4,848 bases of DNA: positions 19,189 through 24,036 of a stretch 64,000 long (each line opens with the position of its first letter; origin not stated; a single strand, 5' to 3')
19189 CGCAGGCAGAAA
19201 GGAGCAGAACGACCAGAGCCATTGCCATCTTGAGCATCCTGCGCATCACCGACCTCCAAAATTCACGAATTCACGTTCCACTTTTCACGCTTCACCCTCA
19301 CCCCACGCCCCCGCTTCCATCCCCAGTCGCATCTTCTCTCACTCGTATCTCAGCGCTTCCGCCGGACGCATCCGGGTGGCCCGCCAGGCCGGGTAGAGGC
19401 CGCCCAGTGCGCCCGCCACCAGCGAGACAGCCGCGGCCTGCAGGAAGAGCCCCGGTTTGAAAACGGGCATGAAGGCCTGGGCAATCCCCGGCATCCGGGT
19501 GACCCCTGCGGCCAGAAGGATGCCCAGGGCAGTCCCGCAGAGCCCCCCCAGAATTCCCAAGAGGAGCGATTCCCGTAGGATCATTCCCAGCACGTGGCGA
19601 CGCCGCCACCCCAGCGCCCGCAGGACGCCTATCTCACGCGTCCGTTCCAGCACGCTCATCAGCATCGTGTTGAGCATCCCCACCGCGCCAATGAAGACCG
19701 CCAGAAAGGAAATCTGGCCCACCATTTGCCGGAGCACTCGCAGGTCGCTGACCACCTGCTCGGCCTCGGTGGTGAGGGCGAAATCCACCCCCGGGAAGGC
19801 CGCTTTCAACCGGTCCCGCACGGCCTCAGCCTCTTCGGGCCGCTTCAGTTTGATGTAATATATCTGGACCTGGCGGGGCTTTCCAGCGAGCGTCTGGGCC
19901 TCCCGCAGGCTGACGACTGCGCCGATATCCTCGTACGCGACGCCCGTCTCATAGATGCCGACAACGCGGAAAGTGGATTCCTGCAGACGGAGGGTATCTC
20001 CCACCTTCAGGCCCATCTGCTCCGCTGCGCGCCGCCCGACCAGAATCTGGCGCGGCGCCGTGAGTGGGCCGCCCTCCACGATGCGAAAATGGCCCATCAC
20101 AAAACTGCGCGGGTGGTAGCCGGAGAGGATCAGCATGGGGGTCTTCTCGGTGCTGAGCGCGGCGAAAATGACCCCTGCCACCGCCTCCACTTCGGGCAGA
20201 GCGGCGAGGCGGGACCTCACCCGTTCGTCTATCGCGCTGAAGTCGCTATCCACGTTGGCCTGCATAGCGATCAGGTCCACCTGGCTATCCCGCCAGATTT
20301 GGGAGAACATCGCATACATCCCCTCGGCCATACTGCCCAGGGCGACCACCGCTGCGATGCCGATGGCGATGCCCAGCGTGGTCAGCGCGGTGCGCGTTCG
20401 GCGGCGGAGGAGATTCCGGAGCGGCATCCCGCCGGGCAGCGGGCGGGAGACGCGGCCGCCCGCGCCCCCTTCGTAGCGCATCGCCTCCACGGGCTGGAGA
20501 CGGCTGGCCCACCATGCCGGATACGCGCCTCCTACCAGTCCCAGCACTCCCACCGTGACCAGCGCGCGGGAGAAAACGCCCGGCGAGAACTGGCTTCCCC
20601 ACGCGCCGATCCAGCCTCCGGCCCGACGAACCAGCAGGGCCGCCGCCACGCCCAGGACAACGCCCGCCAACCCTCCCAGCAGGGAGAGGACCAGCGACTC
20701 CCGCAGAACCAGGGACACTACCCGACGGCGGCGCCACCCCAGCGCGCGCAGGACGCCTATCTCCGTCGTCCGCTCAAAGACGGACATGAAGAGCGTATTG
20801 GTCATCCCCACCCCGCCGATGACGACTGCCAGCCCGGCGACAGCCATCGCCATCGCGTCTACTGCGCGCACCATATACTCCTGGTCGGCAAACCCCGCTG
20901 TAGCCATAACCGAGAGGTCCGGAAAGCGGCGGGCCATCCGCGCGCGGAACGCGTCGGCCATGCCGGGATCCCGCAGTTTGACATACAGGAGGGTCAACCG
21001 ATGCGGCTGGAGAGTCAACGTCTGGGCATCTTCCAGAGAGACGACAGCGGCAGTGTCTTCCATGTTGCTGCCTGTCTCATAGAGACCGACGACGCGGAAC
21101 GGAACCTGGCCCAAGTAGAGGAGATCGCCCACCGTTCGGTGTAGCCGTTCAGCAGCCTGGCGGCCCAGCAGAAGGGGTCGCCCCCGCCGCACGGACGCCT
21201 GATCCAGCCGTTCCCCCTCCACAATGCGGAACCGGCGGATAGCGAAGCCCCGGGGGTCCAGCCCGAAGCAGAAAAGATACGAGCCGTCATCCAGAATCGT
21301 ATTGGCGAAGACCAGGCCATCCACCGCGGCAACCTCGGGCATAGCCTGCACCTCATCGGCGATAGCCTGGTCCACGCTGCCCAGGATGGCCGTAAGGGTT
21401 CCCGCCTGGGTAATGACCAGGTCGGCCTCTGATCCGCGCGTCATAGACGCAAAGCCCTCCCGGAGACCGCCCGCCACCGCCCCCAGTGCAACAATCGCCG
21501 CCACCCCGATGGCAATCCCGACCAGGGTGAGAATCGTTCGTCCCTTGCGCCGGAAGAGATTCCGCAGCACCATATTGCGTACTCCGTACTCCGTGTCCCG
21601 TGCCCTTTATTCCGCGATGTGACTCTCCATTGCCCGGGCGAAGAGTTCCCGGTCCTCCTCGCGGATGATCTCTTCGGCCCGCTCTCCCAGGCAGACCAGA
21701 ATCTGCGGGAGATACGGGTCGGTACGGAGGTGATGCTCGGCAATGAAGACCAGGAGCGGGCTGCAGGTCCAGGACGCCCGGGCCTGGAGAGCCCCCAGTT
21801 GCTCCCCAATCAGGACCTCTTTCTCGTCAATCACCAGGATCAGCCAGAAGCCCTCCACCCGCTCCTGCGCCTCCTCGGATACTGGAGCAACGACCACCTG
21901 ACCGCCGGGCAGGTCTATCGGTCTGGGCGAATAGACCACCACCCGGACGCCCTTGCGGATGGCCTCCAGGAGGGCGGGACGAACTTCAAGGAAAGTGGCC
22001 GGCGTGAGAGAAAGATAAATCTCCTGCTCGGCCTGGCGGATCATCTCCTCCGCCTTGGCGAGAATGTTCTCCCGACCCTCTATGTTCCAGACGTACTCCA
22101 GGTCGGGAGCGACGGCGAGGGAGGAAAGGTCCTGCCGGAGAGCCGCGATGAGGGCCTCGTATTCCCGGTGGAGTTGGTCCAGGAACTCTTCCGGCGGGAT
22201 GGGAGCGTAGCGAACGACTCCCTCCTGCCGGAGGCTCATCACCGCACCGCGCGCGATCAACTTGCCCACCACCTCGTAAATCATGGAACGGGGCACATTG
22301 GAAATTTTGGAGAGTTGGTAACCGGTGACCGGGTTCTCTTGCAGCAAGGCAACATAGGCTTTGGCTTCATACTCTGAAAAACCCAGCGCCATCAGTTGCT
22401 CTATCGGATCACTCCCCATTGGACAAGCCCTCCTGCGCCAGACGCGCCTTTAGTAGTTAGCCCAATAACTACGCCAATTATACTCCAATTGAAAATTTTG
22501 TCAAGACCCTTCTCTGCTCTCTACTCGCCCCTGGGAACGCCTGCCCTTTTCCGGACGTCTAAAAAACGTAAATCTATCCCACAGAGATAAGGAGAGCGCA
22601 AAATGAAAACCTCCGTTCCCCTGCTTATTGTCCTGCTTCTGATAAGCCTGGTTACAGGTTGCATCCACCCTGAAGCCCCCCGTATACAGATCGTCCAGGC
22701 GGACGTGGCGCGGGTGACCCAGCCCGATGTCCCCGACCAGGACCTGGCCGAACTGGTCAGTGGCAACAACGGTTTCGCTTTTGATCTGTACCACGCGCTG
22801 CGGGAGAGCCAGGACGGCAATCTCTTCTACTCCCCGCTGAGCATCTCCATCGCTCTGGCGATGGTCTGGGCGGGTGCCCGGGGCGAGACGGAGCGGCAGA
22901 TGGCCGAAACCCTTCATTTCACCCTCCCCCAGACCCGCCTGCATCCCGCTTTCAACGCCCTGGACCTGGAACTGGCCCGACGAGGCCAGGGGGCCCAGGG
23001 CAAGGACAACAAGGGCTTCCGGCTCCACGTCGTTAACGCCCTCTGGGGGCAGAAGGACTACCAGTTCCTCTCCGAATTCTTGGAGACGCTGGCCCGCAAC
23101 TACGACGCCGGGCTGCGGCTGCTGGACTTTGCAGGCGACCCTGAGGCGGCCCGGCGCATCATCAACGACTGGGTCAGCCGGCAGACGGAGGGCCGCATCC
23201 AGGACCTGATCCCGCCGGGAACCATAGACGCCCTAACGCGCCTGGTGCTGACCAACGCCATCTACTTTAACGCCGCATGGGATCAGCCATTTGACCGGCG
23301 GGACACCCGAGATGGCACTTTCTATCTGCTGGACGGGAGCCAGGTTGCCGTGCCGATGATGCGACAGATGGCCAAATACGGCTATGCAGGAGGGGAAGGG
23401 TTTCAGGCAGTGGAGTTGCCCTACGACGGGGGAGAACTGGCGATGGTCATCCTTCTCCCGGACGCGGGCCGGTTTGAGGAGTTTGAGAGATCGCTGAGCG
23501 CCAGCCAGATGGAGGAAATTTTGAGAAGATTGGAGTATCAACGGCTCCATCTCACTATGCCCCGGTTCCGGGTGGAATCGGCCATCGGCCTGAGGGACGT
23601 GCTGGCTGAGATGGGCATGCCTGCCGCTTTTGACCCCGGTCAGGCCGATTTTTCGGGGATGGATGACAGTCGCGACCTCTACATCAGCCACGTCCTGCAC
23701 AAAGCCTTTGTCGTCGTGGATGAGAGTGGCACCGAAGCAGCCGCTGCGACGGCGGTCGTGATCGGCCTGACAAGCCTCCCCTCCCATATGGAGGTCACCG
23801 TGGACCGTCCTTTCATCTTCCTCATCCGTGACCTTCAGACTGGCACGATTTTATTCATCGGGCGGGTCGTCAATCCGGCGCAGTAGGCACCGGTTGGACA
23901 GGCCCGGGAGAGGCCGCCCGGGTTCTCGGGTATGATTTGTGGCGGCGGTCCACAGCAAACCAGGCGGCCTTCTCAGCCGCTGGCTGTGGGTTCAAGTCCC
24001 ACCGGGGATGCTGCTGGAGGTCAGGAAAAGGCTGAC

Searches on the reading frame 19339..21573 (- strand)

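Call 51: search_protein_families(library=pfam, proteins=[window:19339-21573:-], max_evalue=0.001)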
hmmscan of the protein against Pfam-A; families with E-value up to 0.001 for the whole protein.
window:19339-21573:- (744 aa): 2 families
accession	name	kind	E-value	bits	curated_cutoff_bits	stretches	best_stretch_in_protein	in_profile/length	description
PF12704.14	MacB_PCD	-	6.5e-52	177.3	27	2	395-591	1-206/207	MacB-like periplasmic core domain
PF02687.27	FtsX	-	9.5e-36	122.9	25.5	2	621-736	3-119/120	FtsX-like permease C-terminal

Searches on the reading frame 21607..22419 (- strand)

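Call 51: search_protein_families(library=pfam, proteins=[window:21607-22419:-], max_evalue=0.001)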
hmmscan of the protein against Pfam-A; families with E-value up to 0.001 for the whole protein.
window:21607-22419:- (270 aa): 2 families
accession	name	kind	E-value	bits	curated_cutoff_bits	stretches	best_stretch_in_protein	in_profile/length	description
PF01978.25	TrmB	-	2.6e-20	72.5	25.6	1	9-77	1-68/68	Sugar-specific transcriptional regulator TrmB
PF11495.14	Regulator_TrmB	-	6.5e-11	42.4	22.2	1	109-204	1-94/233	Archaeal transcriptional regulator TrmB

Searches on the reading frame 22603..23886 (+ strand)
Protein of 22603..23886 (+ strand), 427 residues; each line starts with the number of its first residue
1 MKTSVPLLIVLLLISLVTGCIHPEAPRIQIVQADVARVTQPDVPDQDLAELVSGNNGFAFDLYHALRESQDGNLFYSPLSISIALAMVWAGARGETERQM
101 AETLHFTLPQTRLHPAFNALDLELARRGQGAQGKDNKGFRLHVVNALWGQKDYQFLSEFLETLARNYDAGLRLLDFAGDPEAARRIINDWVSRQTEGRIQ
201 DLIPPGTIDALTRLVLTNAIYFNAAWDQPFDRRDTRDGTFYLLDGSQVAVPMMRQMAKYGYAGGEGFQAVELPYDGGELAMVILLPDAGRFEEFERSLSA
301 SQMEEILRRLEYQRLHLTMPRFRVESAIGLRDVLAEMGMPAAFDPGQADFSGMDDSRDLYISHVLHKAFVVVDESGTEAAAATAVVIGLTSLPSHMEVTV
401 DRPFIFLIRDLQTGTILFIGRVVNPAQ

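Call 51: search_protein_families(library=pfam, proteins=[window:22603-23886:+], max_evalue=0.001)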
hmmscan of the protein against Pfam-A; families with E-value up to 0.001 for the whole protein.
window:22603-23886:+ (427 aa): 1 family
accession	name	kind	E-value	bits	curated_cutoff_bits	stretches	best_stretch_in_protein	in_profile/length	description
PF00079.25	Serpin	-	2.7e-122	409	27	1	54-425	2-370/370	Serpin (serine protease inhibitor)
